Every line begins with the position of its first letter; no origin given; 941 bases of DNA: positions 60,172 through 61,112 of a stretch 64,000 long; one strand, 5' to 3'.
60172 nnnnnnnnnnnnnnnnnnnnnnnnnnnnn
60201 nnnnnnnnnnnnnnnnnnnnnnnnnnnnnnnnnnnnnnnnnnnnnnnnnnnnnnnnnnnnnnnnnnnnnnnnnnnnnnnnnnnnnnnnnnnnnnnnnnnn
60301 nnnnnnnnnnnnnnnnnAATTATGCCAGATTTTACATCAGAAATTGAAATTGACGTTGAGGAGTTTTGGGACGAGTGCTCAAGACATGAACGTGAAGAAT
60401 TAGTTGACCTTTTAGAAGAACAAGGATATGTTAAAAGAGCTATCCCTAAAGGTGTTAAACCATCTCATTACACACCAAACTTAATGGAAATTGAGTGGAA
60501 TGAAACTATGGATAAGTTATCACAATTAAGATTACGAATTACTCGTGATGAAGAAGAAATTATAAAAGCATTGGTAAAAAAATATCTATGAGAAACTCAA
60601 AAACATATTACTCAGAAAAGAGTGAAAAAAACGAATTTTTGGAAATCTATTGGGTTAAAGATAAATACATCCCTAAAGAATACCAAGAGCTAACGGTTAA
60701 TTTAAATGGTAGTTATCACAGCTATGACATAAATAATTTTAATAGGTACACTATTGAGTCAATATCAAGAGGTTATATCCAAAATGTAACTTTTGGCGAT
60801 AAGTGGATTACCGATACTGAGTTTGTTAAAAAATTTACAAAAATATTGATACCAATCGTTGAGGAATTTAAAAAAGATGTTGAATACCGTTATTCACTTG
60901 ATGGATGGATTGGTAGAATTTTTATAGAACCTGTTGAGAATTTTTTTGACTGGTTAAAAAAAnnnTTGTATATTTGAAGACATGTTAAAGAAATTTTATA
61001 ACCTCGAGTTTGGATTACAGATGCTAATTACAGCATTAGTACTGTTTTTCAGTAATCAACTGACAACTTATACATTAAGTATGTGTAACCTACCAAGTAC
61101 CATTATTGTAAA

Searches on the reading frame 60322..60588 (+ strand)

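Call 12: search_protein_families(library=pfam, proteins=[window:60322-60588:+], max_evalue=1)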
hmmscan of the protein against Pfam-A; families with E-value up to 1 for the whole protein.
window:60322-60588:+ (89 aa): 2 families
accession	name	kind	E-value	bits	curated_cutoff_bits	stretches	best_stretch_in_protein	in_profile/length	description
PF05209.18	MinC_N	-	0.012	16.1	27.3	1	62-87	6-30/71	Septum formation inhibitor MinC, N-terminal domain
PF18470.6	Cas9_a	-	0.016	15.3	26.9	1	12-76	121-181/221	Cas9 alpha-helical lobe domain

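Call 56: search_protein_families(library=phrogs, proteins=[window:60322-60588:+], max_evalue=0.001)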
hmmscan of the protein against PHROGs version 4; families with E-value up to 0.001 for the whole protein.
window:60322-60588:+ (89 aa): 0 families

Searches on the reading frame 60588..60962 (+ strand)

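Call 12: search_protein_families(library=pfam, proteins=[window:60588-60962:+], max_evalue=1)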
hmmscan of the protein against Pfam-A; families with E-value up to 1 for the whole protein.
window:60588-60962:+ (125 aa): 1 family
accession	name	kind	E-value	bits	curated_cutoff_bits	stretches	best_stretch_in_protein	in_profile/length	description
PF00850.24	Hist_deacetyl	-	0.15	11.8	27.9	1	49-97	183-230/298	Histone deacetylase domain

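Call 56: search_protein_families(library=phrogs, proteins=[window:60588-60962:+], max_evalue=0.001)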
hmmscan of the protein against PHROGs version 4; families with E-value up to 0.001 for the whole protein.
window:60588-60962:+ (125 aa): 0 families
